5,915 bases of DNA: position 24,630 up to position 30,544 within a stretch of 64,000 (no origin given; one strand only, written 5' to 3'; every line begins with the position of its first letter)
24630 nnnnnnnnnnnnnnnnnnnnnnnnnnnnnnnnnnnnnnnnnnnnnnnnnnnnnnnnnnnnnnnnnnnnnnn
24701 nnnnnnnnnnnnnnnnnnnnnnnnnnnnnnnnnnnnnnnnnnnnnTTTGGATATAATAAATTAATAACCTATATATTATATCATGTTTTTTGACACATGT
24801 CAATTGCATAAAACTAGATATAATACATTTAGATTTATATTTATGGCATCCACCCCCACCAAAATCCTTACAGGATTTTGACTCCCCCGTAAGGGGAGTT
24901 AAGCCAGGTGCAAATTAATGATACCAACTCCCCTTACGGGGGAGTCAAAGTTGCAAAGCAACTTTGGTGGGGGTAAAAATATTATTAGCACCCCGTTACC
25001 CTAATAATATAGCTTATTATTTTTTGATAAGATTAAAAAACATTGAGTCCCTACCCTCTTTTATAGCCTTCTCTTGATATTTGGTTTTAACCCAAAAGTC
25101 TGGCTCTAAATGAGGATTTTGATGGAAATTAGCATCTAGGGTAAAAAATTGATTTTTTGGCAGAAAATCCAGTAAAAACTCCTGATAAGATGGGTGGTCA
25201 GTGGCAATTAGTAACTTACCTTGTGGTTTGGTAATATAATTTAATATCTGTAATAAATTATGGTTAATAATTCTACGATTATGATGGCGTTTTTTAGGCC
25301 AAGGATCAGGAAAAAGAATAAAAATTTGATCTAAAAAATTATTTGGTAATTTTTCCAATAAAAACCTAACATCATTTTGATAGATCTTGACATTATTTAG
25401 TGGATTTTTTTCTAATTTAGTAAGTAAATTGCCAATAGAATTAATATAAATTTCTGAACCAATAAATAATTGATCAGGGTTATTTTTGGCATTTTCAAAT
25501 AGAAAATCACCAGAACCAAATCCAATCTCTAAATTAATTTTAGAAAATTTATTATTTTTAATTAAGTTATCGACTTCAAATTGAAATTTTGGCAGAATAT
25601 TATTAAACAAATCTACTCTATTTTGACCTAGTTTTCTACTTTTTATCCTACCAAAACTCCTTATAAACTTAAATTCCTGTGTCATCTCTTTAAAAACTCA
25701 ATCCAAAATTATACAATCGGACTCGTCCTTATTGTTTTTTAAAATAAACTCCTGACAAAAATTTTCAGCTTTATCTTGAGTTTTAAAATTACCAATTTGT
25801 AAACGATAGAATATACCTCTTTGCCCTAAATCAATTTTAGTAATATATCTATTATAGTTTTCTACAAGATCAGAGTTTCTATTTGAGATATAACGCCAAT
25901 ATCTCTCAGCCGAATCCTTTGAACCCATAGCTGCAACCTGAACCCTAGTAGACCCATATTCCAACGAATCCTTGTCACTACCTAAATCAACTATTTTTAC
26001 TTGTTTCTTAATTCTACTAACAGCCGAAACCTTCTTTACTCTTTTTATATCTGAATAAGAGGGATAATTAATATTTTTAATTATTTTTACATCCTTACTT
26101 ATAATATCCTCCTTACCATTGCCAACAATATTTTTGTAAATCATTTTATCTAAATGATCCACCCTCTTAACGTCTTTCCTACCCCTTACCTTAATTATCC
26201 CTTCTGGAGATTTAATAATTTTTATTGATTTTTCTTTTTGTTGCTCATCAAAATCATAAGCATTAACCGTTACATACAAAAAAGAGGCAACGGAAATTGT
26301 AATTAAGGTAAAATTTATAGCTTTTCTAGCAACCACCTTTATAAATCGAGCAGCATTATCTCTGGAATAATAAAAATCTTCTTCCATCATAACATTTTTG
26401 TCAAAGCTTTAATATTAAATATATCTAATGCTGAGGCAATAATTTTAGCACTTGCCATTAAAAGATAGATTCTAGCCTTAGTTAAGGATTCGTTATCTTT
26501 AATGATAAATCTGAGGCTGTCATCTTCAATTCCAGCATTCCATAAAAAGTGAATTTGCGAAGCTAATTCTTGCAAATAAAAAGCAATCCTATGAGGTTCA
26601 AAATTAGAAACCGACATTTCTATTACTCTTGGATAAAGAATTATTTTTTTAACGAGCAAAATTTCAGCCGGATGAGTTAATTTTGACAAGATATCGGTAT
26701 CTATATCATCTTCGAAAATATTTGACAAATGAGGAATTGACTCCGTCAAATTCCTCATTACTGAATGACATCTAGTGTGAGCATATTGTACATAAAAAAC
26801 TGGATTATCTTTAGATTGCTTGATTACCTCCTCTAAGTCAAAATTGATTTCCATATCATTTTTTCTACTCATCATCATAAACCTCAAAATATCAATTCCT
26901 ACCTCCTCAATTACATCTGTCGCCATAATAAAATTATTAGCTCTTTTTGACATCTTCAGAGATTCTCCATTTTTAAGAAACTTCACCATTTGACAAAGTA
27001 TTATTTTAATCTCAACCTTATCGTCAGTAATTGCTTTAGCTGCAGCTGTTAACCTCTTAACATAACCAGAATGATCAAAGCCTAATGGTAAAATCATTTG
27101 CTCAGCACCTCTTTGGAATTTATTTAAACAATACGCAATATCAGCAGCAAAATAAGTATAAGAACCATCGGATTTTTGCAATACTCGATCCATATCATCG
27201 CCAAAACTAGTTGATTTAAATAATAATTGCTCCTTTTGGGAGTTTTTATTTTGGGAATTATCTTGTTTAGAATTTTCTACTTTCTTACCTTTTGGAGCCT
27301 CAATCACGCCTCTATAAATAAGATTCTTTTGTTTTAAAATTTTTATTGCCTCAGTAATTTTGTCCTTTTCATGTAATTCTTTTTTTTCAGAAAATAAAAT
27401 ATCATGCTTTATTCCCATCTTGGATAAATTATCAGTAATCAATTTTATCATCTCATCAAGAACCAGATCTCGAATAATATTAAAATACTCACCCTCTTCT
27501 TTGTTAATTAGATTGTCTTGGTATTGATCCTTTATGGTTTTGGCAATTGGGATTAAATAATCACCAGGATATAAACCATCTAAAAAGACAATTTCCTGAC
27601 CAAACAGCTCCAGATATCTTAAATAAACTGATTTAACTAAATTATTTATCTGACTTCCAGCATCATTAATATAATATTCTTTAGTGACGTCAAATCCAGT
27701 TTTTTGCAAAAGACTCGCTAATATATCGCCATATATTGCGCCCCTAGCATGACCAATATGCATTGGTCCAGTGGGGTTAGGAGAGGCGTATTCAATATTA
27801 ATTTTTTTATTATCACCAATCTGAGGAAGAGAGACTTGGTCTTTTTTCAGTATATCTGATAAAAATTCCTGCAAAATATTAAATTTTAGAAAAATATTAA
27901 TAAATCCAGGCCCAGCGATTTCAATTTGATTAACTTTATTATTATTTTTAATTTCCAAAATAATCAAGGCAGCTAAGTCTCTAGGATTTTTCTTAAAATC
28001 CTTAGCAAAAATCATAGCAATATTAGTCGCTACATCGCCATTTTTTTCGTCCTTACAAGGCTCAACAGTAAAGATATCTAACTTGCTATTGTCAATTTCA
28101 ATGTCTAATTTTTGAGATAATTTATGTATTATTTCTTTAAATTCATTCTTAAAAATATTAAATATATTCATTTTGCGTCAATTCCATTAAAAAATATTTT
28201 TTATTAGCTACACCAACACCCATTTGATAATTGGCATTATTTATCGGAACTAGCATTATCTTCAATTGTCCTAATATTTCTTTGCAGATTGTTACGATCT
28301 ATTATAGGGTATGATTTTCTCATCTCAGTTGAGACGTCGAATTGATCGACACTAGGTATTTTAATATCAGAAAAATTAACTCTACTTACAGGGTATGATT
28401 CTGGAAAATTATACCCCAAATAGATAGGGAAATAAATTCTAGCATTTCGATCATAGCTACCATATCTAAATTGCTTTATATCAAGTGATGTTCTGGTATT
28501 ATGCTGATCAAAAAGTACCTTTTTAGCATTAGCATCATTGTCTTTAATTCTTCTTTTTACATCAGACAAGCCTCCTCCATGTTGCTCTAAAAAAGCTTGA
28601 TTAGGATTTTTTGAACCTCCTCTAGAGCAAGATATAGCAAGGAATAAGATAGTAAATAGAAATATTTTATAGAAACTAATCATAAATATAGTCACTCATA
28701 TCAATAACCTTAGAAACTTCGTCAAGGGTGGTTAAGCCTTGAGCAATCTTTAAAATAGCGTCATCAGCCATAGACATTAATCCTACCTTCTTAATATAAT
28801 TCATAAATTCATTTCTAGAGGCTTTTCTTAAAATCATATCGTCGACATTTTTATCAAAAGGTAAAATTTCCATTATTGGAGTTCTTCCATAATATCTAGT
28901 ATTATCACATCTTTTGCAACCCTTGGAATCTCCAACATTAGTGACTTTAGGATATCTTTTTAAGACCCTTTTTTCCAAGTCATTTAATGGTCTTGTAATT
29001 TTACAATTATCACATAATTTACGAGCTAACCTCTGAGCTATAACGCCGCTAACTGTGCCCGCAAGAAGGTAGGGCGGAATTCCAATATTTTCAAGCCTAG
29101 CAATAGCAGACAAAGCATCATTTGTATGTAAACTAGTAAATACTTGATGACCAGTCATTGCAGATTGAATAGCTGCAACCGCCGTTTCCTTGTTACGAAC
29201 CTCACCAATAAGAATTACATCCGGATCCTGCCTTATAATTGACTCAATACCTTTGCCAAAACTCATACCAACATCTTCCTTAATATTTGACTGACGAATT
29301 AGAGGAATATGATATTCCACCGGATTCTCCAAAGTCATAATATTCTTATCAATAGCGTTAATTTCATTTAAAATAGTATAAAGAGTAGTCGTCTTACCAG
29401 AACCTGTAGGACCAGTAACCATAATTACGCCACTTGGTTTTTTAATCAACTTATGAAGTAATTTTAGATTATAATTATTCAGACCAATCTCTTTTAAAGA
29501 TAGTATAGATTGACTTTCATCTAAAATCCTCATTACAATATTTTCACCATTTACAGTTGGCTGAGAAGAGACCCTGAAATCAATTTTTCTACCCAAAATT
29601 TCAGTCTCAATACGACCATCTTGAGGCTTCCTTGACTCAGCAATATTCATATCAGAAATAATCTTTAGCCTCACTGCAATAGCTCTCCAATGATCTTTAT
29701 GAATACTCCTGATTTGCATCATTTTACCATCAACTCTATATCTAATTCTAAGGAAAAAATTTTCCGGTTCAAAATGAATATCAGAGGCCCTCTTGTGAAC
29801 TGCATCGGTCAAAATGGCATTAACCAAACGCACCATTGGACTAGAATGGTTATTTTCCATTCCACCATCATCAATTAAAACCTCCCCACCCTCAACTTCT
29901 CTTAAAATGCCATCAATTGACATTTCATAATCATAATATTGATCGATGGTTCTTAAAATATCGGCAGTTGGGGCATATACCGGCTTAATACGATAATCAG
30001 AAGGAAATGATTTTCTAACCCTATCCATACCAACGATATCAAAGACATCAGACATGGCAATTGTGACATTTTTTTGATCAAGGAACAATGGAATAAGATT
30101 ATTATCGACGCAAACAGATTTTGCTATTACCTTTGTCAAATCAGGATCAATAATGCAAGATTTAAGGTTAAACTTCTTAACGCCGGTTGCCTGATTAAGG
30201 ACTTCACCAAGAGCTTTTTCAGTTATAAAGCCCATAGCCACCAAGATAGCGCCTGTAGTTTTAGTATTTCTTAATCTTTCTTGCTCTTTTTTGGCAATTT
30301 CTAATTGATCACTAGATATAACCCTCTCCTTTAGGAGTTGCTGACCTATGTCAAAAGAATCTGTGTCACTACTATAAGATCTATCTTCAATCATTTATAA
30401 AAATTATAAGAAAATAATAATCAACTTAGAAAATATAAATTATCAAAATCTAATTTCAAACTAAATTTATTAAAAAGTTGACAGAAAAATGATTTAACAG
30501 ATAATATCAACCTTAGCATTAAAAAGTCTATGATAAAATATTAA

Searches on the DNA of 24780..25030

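Call 87: search_rna_families(source=window, start=24780, end=25030, threshold=evalue, max_evalue=1)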
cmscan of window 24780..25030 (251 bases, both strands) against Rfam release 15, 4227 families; matches with E-value up to 1: 7.
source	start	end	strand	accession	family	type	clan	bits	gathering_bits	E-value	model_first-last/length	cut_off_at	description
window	24871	24953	+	RF03933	MIR6445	Gene; miRNA;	-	27.4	100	0.0013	1-117/117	no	MIR6445 microRNA precursor family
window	24875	24951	+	RF04223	MIR2619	Gene; miRNA;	-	27.1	113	0.00012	1-202/202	no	MIR2619 microRNA precursor family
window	24884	24940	-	RF03474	mir-4766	Gene; miRNA;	-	22.8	72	0.025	1-56/56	no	mir-4766 microRNA precursor family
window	24820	24945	-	RF01089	PK-repBA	Cis-reg;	-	18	45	0.081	1-124/124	no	Pseudoknot of the regulatory region of the repBA gene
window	24814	24947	-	RF01578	RUF1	Gene; sRNA;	-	15.4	70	0.93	1-264/264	no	Plasmodium RNA of unkown function RUF1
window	24885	24897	+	RF01346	CRISPR-DR36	Gene; CRISPR;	-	14.7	38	0.7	17-29/36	no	CRISPR RNA direct repeat element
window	24929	24941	-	RF01346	CRISPR-DR36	Gene; CRISPR;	-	14.7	38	0.7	17-29/36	no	CRISPR RNA direct repeat element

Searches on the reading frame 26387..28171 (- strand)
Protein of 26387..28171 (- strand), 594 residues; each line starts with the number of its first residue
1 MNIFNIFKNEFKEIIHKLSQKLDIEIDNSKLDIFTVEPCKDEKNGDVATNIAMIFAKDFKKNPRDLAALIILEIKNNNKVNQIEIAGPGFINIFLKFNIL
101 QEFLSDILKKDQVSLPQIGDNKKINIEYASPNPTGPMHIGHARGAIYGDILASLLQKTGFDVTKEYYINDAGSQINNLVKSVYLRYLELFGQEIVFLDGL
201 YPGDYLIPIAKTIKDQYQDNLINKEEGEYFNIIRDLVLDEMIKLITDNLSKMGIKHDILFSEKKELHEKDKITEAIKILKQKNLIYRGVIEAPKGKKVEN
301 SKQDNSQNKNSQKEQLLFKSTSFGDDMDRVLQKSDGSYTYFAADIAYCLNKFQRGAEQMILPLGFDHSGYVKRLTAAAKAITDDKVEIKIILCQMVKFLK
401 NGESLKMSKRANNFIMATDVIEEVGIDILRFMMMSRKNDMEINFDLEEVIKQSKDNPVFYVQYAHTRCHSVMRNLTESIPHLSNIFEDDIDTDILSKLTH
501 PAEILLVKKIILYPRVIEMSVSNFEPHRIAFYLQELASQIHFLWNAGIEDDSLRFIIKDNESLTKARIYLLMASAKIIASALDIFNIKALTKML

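Call 16: search_protein_families(library=pfam, proteins=[window:26387-28171:-])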
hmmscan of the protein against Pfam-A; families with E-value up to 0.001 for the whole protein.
window:26387-28171:- (594 aa): 7 families
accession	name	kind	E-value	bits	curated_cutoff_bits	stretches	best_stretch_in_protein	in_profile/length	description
PF05746.21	DALR_1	-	6.9e-25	87.8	22.3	1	461-593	1-117/117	DALR anticodon binding domain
PF00750.26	tRNA-synt_1d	-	1.9e-22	80.2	23.3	1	105-449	3-323/349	tRNA synthetases class I (R), catalytic domain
PF03485.21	Arg_tRNA_synt_N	-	2.5e-19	70.1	21.5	1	8-95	4-85/85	Arginyl tRNA synthetase N terminal domain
PF00133.28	tRNA-synt_1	-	2e-10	40.5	22.7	1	351-444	322-413/414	tRNA synthetases class I (I, L, M and V)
PF01406.26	tRNA-synt_1e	-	2.5e-10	40.7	27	2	120-290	6-126/301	tRNA synthetases class I (C) catalytic domain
PF09334.17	tRNA-synt_1g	-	4.5e-08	32.7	20.1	1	403-452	324-374/391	tRNA synthetases class I (M)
PF01921.24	tRNA-synt_1f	-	2.3e-05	23.9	27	0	400-456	278-332/360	tRNA synthetases class I (K)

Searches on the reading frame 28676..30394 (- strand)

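Call 16: search_protein_families(library=pfam, proteins=[window:28676-30394:-])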
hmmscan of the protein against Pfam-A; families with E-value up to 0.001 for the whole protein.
window:28676-30394:- (572 aa): 5 families
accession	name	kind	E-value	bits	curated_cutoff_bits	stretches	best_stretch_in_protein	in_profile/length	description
PF00437.27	T2SSE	-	1.1e-119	399.9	24.9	1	182-561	3-369/370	Type II/IV secretion system protein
PF05157.20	MshEN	-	3.1e-13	50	23.1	1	81-159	12-89/90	MshEN domain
PF25199.1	nSTAND_NTPase5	-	0.00031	21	34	1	318-357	38-78/145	Novel STAND NTPase 5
PF13401.12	AAA_22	-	0.00082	20.1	27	0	320-347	4-31/130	AAA domain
PF13173.12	AAA_14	-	0.00087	19.7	27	0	323-413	4-85/129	AAA domain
